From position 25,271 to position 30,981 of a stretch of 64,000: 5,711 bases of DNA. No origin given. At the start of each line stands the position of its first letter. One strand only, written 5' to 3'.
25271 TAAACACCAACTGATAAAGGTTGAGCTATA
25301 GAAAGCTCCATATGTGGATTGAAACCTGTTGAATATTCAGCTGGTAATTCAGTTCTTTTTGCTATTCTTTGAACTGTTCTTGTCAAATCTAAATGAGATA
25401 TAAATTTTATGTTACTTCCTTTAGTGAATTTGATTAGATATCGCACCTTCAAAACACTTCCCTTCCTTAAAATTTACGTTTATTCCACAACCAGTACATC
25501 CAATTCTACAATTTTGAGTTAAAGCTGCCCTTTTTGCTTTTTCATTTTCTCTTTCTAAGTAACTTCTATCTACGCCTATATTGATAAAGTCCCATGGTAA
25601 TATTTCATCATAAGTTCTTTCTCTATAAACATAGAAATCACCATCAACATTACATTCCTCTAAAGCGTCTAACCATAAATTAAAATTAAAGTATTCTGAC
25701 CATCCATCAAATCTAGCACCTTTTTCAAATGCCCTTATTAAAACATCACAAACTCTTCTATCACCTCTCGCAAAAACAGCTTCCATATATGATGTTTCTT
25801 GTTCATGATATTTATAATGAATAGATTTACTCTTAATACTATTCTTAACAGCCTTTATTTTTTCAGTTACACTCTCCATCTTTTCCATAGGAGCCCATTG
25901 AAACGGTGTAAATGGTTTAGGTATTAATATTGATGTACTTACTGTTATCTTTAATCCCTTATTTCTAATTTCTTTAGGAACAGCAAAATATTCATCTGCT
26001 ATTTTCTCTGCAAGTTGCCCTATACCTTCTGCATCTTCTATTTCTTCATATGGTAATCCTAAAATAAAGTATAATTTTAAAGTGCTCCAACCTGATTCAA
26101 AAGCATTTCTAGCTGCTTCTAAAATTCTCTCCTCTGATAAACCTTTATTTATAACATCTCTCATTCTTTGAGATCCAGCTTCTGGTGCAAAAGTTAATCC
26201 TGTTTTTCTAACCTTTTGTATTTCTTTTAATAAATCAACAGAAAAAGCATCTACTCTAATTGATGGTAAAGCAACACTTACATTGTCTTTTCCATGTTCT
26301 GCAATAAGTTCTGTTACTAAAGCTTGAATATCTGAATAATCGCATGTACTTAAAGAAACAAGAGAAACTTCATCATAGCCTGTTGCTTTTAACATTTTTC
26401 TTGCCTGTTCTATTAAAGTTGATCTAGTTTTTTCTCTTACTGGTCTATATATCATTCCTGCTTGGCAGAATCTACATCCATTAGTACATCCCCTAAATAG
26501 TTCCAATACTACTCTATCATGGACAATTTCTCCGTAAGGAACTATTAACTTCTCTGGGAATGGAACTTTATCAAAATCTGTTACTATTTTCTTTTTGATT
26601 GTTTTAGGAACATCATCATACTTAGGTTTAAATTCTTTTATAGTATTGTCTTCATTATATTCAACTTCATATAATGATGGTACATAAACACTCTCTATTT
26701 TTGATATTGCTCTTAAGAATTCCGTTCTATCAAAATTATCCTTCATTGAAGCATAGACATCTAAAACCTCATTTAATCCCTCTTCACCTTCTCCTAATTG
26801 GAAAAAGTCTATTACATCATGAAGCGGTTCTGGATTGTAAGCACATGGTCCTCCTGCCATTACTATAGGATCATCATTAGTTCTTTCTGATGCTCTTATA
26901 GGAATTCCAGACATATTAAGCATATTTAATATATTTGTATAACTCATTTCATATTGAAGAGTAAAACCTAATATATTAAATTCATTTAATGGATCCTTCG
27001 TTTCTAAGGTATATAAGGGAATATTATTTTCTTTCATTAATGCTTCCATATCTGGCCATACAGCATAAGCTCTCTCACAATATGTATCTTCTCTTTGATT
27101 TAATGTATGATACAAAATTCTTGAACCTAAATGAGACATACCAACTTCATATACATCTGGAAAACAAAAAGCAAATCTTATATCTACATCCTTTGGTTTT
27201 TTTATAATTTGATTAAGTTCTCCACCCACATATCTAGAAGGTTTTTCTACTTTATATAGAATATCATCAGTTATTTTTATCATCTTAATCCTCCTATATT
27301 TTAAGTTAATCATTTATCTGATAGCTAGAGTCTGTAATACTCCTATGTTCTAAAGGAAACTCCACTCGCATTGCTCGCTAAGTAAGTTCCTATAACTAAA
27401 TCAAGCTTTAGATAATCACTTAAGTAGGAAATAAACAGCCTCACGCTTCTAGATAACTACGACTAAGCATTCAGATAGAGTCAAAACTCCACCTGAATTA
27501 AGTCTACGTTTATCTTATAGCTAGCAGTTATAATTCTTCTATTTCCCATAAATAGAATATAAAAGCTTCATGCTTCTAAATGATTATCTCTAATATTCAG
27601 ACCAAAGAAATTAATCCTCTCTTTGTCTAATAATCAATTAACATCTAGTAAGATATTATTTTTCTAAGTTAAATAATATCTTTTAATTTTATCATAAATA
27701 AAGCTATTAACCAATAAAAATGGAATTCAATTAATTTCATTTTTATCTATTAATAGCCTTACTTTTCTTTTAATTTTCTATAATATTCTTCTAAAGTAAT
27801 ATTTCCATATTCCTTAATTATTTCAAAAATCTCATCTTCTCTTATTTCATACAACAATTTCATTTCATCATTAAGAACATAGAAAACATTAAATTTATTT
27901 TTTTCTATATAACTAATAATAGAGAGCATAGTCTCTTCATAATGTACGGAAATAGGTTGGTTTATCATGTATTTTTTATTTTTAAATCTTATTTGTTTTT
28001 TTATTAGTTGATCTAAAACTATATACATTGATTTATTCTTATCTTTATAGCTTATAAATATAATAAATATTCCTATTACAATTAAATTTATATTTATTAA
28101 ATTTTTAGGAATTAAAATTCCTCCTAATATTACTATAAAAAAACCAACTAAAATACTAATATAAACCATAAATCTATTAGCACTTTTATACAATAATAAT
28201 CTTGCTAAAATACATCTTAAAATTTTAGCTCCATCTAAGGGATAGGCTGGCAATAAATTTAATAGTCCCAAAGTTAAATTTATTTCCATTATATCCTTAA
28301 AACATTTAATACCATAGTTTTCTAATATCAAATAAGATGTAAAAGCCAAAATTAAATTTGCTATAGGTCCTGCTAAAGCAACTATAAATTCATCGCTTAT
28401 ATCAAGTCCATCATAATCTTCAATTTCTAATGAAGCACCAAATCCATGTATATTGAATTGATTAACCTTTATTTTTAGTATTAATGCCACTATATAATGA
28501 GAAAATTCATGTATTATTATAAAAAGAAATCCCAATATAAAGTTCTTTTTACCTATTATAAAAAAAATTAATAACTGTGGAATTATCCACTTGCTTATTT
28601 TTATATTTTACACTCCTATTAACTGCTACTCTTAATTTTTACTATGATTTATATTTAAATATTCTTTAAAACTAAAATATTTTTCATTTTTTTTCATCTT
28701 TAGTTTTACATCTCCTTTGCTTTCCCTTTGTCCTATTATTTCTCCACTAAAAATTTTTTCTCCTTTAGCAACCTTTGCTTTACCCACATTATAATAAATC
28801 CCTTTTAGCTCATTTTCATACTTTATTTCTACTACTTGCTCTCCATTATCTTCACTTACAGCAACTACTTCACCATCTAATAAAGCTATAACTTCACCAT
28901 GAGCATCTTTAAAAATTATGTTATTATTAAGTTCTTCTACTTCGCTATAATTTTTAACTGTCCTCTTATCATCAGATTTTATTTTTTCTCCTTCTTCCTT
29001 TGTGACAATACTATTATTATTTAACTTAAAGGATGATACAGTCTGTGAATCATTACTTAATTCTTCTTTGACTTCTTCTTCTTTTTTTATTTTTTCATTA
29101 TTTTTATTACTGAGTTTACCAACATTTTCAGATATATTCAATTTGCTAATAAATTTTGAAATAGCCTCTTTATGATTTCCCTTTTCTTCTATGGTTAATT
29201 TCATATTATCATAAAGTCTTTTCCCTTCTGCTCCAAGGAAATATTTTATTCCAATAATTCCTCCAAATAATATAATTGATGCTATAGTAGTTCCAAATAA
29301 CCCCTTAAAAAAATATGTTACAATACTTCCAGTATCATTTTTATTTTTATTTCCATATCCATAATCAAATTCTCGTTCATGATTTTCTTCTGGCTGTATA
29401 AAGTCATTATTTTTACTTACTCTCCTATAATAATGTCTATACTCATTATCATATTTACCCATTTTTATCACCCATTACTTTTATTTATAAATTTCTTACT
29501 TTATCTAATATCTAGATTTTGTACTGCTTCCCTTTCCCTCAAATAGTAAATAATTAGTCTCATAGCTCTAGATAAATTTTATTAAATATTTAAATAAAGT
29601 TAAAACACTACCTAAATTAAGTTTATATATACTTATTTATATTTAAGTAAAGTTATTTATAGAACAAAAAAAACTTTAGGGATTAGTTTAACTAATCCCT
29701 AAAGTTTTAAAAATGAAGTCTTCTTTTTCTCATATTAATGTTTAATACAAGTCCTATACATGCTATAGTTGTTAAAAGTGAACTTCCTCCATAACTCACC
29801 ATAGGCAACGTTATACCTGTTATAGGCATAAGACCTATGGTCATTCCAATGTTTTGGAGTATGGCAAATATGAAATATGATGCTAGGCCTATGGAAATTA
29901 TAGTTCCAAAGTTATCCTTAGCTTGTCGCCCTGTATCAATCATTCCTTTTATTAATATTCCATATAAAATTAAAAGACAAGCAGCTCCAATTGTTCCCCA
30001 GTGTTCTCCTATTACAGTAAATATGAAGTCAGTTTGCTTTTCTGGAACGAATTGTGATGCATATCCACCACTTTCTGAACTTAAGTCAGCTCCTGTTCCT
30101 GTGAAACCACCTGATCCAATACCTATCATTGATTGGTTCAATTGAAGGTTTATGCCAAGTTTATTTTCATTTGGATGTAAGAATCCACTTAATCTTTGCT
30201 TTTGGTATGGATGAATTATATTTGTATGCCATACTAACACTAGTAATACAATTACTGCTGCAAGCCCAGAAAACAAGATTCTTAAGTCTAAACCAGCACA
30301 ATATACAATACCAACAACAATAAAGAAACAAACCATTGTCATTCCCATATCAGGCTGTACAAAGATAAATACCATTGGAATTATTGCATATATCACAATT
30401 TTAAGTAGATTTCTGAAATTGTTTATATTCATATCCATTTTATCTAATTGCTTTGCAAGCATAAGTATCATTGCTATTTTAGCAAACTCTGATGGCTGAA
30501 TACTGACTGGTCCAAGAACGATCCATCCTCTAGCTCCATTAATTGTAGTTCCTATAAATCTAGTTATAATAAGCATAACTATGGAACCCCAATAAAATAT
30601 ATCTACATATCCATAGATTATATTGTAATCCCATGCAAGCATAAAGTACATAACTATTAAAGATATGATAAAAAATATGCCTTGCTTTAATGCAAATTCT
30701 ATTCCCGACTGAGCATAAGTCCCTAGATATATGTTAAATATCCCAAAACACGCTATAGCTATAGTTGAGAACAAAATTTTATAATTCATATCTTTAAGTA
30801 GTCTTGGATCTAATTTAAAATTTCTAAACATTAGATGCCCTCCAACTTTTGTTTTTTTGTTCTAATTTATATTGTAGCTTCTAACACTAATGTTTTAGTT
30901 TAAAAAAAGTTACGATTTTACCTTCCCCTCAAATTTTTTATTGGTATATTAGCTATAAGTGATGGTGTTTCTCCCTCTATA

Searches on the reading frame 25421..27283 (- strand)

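Call 42: search_protein_families(library=pfam, proteins=[window:25421-27283:-])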
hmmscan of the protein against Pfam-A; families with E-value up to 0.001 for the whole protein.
window:25421-27283:- (620 aa): 2 families
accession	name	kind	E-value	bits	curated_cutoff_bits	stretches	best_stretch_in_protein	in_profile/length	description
PF19864.5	Radical_SAM_N2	-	4e-65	218.3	29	1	53-202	1-151/151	Radical SAM proteins, N-terminal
PF04055.27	Radical_SAM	-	6.1e-21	75.7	29.5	1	261-421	2-162/166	Radical SAM superfamily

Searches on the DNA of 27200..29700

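Call 12: search_rna_families(source=window, start=27200, end=29700, threshold=evalue, max_evalue=10)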
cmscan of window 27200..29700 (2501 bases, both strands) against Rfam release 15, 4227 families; matches with E-value up to 10: 2.
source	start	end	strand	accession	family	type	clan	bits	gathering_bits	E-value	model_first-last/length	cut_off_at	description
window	28306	28395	-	RF01717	PhotoRC-II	Cis-reg;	-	19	39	8.3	1-96/96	no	PhotoRC-II RNA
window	27831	27857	-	RF00619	U6atac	Gene; snRNA; splicing;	CL00009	14.6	33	1.4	1-126/126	no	U6atac minor spliceosomal RNA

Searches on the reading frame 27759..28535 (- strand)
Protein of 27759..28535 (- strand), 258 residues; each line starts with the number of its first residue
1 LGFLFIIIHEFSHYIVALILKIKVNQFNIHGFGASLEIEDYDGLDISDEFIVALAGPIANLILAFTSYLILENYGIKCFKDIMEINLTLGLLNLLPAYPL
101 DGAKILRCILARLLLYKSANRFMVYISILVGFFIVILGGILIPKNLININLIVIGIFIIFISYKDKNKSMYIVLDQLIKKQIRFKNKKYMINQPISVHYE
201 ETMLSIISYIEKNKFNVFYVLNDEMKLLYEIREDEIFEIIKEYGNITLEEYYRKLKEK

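Call 42: search_protein_families(library=pfam, proteins=[window:27759-28535:-])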
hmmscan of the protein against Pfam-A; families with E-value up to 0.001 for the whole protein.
window:27759-28535:- (258 aa): 2 families
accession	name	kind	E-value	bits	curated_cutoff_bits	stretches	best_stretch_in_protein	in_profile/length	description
PF02163.28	Peptidase_M50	-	1.1e-16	61.3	27.2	2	4-71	8-100/221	Peptidase family M50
PF13398.12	Peptidase_M50B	-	5e-05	23.5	26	0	4-69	23-87/201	Peptidase M50B-like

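Call 53: find_related_loci(query=window:27759-28535:-, collection=metagenome_contigs, flank=3000)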
Query window:27759-28535:- (258 aa) in metagenome_contigs; peptide patterns used: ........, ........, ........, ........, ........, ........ (x = any residue, [..] = any of these).
131 stretches matched a pattern, but none encodes a relative of the query by tblastn (E <= 1e-3).

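Call 54: find_homologous_proteins(query=window:27759-28535:-, max_evalue=1e-60)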
Query window:27759-28535:- (258 aa): 21 proteins with E <= 1e-60 among 2833 candidates.
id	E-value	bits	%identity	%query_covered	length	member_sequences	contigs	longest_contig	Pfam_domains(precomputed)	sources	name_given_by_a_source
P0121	2.5e-140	485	91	100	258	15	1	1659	PF02163.29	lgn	-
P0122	1.8e-103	364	67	98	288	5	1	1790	PF02163.29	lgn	-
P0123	1.3e-97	345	64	99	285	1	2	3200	PF02163.29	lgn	-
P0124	8.0e-87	309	100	60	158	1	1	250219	-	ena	-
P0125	5.6e-86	307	61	92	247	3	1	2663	PF02163.29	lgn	-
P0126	2.2e-81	292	54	100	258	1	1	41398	PF13398.13,PF02163.29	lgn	-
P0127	5.9e-79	284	47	99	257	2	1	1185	PF02163.29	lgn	-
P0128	2.2e-78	282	49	100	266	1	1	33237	PF02163.29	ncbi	ncbi:MAG: site-2 protease family protein [Sarcina sp.]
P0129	3.7e-76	274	49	98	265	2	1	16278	PF02163.29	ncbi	ncbi:MAG: site-2 protease family protein [Sarcina sp.]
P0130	1.7e-75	272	50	93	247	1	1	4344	PF02163.29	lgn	-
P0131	3.6e-75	271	50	99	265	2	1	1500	PF02163.29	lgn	-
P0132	8.6e-75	270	49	98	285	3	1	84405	PF02163.29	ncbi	ncbi:MAG: site-2 protease family protein [Sarcina sp.]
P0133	4.9e-74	268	49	98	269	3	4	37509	PF02163.29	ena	-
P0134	1.0e-73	266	47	97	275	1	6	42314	PF02163.29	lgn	-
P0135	1.1e-72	263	49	98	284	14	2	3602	PF02163.29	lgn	-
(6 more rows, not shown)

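Call 55: find_encoding_contigs(protein=P0121, flank=3000, max_places=3)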
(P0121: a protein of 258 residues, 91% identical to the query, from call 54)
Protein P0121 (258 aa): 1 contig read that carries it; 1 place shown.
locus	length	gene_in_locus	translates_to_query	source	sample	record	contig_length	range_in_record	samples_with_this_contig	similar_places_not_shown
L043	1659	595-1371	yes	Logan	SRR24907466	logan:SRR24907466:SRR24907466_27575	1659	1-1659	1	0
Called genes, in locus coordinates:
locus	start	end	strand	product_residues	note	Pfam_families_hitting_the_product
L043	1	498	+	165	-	?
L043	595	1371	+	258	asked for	PF02163:Peptidase_M50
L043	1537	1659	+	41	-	?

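Call 56: find_encoding_contigs(protein=P0126, flank=4000, max_places=2)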
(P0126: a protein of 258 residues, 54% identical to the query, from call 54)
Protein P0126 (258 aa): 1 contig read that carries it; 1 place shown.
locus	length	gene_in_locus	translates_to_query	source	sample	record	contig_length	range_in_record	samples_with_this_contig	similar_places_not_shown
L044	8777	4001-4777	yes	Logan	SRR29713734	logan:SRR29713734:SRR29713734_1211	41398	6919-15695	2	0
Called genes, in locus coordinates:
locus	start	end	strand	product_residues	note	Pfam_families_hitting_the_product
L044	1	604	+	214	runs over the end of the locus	PF22642:MinC_N_1, PF03775:MinC_C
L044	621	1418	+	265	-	PF00142:Fer4_NifH (weak), PF01656:CbiA, PF02374:ArsA_ATPase (weak), PF06564:CBP_BcsQ, PF09140:MipZ, PF10609:ParA, PF13614:AAA_31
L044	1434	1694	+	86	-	PF03776:MinE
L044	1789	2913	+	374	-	PF01098:FTSW_RODA_SPOVE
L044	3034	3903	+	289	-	-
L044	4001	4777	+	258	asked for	PF02163:Peptidase_M50, PF13398:Peptidase_M50B (faint), PF02163:Peptidase_M50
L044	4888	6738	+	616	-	PF19864:Radical_SAM_N2, PF04055:Radical_SAM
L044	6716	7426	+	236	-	PF10105:DUF2344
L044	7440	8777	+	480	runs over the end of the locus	PF10150:RNase_E_G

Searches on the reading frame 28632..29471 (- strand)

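Call 42: search_protein_families(library=pfam, proteins=[window:28632-29471:-])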
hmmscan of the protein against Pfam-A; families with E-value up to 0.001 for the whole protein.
window:28632-29471:- (279 aa): 1 family
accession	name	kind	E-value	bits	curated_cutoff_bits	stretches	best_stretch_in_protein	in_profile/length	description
PF01551.29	Peptidase_M23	-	1.7e-08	35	28.7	1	191-254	13-77/96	Peptidase family M23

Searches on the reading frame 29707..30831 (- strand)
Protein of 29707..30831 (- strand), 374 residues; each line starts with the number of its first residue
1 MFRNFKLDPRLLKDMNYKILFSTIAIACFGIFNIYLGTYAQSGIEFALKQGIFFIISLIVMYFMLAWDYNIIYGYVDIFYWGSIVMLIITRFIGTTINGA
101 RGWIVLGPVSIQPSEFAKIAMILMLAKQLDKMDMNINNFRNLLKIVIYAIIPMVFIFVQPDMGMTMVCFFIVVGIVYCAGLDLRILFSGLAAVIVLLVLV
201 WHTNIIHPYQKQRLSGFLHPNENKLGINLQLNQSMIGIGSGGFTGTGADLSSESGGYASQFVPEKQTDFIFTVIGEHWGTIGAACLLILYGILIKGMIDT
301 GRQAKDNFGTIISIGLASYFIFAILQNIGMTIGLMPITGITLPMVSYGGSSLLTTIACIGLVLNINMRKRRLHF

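Call 42: search_protein_families(library=pfam, proteins=[window:29707-30831:-])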
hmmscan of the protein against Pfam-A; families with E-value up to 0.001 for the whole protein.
window:29707-30831:- (374 aa): 1 family
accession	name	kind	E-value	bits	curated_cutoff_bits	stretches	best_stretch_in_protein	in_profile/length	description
PF01098.24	FTSW_RODA_SPOVE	-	1.4e-87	294.4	26.4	1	41-370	32-355/356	Cell cycle protein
